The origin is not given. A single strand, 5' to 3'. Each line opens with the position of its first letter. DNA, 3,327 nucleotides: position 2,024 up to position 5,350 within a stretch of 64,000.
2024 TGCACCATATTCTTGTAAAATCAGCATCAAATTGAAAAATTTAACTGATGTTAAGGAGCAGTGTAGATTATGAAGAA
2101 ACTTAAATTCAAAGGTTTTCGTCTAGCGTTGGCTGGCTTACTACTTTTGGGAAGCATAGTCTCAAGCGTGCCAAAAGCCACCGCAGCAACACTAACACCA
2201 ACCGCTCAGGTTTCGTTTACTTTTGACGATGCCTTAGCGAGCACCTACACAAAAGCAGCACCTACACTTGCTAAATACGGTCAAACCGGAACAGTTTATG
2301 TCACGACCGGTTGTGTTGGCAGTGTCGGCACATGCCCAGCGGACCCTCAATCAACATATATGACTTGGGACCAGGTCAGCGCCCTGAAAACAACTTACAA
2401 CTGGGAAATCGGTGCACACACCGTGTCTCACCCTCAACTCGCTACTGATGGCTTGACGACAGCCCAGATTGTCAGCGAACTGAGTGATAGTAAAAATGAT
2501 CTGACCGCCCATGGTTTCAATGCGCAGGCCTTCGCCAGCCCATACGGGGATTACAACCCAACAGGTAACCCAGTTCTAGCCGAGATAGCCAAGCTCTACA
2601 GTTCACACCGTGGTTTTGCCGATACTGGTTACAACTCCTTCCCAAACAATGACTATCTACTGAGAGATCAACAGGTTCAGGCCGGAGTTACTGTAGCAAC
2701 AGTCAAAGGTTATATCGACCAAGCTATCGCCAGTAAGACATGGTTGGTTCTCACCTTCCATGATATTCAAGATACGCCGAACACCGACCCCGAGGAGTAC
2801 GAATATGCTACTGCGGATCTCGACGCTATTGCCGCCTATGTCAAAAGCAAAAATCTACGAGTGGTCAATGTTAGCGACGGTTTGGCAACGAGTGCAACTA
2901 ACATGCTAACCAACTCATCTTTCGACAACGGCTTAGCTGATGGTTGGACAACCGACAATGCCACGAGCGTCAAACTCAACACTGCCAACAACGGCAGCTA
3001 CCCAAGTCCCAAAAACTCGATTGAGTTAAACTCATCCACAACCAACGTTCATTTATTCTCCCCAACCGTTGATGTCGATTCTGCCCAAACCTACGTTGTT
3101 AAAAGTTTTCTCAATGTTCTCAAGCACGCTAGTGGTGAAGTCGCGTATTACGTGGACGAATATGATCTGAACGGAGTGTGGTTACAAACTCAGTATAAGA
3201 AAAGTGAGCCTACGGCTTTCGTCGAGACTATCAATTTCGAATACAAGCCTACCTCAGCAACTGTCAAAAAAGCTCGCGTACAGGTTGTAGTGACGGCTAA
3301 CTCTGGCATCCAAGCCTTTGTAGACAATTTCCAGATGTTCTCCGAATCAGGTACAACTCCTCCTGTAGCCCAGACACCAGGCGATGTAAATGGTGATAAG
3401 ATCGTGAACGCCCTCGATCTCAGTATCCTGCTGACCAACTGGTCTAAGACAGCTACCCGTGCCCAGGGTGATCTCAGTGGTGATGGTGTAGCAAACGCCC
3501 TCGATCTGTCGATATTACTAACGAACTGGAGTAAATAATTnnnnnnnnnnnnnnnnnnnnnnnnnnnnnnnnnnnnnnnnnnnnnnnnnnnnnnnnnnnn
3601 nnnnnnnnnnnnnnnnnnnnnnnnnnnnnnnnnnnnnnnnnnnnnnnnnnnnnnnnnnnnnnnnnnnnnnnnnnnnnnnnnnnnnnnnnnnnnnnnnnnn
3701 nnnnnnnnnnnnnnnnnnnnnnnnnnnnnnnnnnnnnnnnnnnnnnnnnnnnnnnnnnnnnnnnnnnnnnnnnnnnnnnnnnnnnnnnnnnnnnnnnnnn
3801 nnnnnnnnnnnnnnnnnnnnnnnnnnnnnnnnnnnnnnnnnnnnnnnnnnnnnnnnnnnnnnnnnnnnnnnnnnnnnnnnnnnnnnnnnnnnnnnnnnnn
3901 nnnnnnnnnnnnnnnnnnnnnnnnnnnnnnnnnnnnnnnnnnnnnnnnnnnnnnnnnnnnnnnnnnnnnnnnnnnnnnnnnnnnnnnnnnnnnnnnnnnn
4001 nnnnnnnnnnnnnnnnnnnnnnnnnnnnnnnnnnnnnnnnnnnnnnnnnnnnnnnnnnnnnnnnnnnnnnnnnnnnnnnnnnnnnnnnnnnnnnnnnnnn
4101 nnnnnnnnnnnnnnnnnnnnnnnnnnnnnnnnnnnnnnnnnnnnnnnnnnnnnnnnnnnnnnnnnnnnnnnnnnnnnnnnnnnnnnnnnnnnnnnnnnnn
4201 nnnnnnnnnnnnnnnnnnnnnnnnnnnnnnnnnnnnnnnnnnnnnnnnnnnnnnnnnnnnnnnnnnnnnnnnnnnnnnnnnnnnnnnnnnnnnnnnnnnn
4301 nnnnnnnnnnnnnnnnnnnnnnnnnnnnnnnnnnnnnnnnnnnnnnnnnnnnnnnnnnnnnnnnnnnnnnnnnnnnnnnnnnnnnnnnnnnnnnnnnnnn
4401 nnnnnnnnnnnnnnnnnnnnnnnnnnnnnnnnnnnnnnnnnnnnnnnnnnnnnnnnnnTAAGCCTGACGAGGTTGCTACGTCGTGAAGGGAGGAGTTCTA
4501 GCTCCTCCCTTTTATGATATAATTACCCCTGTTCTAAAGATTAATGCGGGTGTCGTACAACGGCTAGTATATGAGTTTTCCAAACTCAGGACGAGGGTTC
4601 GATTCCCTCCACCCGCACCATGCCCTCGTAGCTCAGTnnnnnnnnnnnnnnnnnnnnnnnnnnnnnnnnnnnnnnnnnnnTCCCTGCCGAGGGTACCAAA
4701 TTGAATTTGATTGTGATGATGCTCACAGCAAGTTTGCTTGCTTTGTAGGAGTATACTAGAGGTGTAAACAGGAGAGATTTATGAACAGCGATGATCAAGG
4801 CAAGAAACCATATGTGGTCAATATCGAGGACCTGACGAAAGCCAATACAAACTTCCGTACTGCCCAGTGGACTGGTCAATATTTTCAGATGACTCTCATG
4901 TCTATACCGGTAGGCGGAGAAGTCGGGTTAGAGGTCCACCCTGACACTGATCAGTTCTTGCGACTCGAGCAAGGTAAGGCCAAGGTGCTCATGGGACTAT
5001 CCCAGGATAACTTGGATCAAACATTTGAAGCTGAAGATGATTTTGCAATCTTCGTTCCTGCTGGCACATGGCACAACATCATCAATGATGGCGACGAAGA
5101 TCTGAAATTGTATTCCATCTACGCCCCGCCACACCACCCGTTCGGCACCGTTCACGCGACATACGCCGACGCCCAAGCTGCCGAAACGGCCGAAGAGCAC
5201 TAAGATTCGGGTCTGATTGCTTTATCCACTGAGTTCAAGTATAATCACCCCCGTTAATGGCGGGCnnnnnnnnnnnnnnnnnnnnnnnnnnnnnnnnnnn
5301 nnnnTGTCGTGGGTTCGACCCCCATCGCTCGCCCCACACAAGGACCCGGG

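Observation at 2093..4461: Adjacent dockerin-enzyme and membrane-anchored cohesin pair: a two-gene mini-scaffold tethering a CE4 deacetylase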

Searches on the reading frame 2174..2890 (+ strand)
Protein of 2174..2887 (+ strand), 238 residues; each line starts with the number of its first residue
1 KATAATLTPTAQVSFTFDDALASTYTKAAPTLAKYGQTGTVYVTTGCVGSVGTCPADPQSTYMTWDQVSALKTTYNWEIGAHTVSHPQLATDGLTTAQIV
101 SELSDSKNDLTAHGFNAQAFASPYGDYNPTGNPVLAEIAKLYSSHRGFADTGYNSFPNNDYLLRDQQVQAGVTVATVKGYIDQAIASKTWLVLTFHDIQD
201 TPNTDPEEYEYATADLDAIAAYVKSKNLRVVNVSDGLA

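Call 62: search_solved_structures(query=window:2174-2887:+, max_evalue=0.001, show_alignments=2)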
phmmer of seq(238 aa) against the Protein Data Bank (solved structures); distinct sequences matched with E-value up to 0.001: 2.
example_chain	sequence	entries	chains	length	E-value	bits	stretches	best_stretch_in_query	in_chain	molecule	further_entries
6dq3_A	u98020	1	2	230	9.6e-06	28.7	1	13-138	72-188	Polysaccharide deacetylase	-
5bu6_A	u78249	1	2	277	4.4e-05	26.5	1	9-83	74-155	BpsB (PgaB), Poly-beta-1,6-N-acetyl-D-glucosamine N-deacetylase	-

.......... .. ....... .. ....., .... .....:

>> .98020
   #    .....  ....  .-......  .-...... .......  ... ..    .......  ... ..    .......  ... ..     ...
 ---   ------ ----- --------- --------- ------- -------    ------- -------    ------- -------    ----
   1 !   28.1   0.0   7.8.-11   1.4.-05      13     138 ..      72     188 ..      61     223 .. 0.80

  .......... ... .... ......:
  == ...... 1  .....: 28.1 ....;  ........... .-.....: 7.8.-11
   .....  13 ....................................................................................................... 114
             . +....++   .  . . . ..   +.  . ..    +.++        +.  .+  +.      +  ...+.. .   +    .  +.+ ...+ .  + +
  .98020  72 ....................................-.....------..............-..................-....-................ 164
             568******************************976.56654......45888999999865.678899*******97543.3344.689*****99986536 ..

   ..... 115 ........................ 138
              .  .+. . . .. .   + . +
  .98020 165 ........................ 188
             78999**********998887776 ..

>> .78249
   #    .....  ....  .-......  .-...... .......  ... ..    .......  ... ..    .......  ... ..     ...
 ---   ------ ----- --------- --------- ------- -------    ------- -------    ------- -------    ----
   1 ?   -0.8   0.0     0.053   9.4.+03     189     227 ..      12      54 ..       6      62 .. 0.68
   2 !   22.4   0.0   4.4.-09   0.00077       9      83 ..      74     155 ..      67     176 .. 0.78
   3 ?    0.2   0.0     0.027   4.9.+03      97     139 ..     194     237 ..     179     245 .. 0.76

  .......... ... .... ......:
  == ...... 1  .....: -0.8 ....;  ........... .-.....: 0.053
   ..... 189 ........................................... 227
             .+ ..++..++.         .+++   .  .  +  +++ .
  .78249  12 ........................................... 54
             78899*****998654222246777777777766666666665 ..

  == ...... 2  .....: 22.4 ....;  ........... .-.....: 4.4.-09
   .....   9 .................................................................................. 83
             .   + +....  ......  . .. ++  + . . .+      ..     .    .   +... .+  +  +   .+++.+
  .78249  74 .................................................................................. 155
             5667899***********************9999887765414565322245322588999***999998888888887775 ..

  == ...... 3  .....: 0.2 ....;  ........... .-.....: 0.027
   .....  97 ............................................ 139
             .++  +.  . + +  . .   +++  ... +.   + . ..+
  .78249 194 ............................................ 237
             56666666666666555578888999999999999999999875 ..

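Call 84: search_solved_structures(query=A6, max_evalue=0.1, show_alignments=1)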
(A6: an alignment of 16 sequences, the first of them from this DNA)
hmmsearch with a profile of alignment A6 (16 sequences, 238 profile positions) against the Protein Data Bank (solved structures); distinct sequences matched with E-value up to 0.1: 25.
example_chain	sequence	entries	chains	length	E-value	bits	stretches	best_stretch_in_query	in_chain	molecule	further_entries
6dq3_A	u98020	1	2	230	1.2e-11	48.1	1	5-136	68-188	Polysaccharide deacetylase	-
5bu6_A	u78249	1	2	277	2.5e-09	40.5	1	8-134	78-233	BpsB (PgaB), Poly-beta-1,6-N-acetyl-D-glucosamine N-deacetylase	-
8hfa_A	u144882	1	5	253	4.8e-09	39.5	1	7-152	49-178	NodB homology domain-containing protein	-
4u10_A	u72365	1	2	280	3e-07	33.7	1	4-131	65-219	Poly-beta-1,6-N-acetyl-D-glucosamine N-deacetylase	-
2cc0_A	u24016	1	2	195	1.3e-06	31.5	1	76-155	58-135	ACETYL-XYLAN ESTERASE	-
7ax7_A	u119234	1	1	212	3.2e-06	30.3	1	8-133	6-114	Endo-1,4-beta-xylanase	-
6go1_A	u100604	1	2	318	4.4e-06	29.8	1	60-163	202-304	Polysaccharide deacetylase-like protein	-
3vus_A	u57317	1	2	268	1e-05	28.6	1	4-85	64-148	Poly-beta-1,6-N-acetyl-D-glucosamine N-deacetylase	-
4f9d_A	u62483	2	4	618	2.2e-05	27.6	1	4-85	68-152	Poly-beta-1,6-N-acetyl-D-glucosamine N-deacetylase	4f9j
7bly_A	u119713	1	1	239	3.3e-05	27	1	8-132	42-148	Aspergillus niger contig An12c0130, genomic contig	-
7y51_A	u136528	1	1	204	0.00023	24.2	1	73-131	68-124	Predicted xylanase/chitin deacetylase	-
7fbw_A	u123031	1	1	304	0.00076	22.5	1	74-130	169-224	Predicted xylanase/chitin deacetylase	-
1ny1_A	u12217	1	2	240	0.0011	21.9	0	71-138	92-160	Probable polysaccharide deacetylase pdaA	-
8he1_A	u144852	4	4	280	0.0012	21.8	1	73-131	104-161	Chitin deacetylase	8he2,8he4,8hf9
1w1a_1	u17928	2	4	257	0.0014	21.6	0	7-136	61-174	PROBABLE POLYSACCHARIDE DEACETYLASE PDAA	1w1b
2c71_A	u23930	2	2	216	0.041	16.8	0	7-45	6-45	GLYCOSIDE HYDROLASE, FAMILY 11:CLOSTRIDIUM CELLULOSOME ENZYME, DOCKERIN TYPE I:POLYSACCHAR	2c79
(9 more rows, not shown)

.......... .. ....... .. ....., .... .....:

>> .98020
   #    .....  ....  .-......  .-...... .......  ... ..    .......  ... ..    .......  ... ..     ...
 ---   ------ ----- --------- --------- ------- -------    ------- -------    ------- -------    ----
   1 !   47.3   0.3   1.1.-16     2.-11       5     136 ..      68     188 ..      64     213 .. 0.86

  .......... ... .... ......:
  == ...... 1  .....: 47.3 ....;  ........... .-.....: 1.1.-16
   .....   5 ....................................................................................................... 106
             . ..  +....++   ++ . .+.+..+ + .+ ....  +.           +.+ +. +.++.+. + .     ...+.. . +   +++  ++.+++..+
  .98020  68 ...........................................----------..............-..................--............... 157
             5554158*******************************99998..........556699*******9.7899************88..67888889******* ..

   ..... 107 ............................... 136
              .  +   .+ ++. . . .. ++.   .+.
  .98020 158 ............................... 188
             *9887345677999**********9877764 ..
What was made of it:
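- The best PDB profile hits are 6dq3 and the PNAG deacetylases BpsB/PgaB (call 84). CE4 acetylxylan esterases score almost as well as the PNAG deacetylases (call 84). Dockerin-bearing CE4 esterases exist in cellulosomes (2c71 is listed in call 84). CE4 includes PgdA, PdaA and PdaC, which are hit weakly (17-22 bits, call 84). PG deacetylases are the weakest of the CE4 PDB hits (call 84).
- Tried and rejected: It was replaced by a CE4-domain profile search (call 84).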

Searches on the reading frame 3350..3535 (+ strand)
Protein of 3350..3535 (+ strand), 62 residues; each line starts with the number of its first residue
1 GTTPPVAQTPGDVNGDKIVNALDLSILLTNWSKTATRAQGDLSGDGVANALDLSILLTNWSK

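Call 48: search_solved_structures(query=window:3365-3535:+, max_evalue=1, show_alignments=4)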
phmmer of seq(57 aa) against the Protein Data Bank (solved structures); distinct sequences matched with E-value up to 1: 17.
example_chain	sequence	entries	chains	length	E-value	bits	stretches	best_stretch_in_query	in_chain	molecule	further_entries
2y3n_B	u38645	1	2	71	9.2e-05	25.6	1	4-52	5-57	CELLULOSOMAL FAMILY-48 PROCESSIVE GLYCOSIDE HYDROLASE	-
9gvb_B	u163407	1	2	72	0.00038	23.7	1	6-37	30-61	Group 2 dockerin from R. flavefaciens FD-1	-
5nrk_B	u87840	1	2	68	0.0017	21.7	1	5-22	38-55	DocCel5: Type I dockerin repeat domain from A. cellulolyticus family 5 endoglucanase WP_01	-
5nrm_B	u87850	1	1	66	0.0032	20.8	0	5-22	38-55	DocCel5: Type I dockerin repeat domain from A. cellulolyticus family 5 endoglucanase WP_01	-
4dh2_B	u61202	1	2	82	0.01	19.2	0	5-22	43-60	Dockerin type 1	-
2ccl_B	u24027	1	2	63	0.014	18.9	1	6-51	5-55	ENDO-1,4-BETA-XYLANASE Y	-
8ajy_B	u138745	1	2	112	0.023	18.2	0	5-37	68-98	Dockerin from ScaH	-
8x39_A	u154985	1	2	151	0.03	17.8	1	6-51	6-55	Serine protease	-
8x3a_A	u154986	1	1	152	0.03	17.8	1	6-51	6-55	Serine protease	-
6kg9_A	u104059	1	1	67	0.031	17.8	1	6-53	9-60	And cellulose-binding endoglucanase family 9 CelL ortholog dockerin domain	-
1ohz_B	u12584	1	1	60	0.044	17.3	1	6-51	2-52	ENDO-1,4-BETA-XYLANASE Y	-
4fl4_A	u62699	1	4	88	0.078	16.5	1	5-51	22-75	Glycoside hydrolase family 9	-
6kgc_B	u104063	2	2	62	0.099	16.2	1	6-53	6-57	And cellulose-binding endoglucanase family 9 CelL ortholog dockerin domain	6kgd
6kge_D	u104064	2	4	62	0.11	16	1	6-53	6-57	And cellulose-binding endoglucanase family 9 CelL ortholog dockerin domain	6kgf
1zx3_A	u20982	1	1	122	0.15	15.6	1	5-57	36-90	hypothetical protein NE0241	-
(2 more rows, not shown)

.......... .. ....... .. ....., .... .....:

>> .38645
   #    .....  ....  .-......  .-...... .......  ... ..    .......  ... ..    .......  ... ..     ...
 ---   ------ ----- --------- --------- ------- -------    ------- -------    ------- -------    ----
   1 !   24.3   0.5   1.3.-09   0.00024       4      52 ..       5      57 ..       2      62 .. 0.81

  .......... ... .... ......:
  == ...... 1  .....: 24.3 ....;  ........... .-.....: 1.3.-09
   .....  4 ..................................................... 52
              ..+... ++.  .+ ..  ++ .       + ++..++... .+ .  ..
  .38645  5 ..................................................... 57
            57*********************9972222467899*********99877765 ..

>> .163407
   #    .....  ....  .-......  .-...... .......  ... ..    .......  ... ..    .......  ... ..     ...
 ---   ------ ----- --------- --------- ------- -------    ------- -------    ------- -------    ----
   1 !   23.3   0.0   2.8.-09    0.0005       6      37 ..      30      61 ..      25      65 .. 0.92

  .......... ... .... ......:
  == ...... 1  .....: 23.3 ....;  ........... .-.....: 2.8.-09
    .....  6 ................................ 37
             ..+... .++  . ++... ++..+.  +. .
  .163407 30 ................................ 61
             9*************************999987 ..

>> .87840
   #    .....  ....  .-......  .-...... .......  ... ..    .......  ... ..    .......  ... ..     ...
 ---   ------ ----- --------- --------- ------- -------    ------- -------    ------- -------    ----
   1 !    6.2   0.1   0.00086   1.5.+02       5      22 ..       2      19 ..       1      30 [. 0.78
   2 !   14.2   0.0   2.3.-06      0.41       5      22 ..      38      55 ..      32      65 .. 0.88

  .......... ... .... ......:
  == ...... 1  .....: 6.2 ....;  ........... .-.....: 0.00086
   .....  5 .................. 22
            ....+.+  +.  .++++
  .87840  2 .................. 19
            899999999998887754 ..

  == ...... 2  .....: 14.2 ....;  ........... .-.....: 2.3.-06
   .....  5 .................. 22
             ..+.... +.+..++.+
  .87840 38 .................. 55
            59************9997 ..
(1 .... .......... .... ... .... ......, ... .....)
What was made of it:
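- On Type-I dockerin (Pfam PF00404): PDB dockerins are hit, with 2y3n_B at E 9e-5 (call 48).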

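Call 64: find_homologous_proteins(query=window:3350-3535:+, max_evalue=0.001)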
Query seq(62 aa) (62 aa): 3 proteins with E <= 0.001 among 9 candidates.
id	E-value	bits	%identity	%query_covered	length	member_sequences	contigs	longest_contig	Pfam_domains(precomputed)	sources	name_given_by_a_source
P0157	5.5e-8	50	58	82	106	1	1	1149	PF00404.25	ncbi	-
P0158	3.3e-5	41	50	84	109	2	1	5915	-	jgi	jgi:hypothetical protein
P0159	3.7e-5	41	52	82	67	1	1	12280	PF00404.25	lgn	-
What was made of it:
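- Tried and rejected: The homology search with the 62-aa dockerin alone yielded 3 hits from 9 candidates because of the word-index limit (call 64).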

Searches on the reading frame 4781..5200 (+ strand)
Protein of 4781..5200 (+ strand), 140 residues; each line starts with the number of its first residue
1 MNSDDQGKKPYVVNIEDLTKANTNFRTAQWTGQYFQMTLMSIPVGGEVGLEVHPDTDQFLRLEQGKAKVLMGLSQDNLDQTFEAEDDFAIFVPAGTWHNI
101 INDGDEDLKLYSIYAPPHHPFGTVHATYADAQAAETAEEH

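Call 3: search_protein_families(library=pfam, proteins=[window:4781-5200:+], max_evalue=1)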
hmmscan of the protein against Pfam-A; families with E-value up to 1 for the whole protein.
window:4781-5200:+ (140 aa): 3 families
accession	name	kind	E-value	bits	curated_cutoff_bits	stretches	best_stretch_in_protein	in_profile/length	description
PF07883.17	Cupin_2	-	2.5e-12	46.8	27.2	1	39-114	2-70/70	Cupin domain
PF00190.28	Cupin_1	-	0.0034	17.4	22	1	42-115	40-114/151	Cupin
PF04115.18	Ureidogly_lyase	-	0.018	15.1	23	1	15-101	39-129/162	Ureidoglycolate lyase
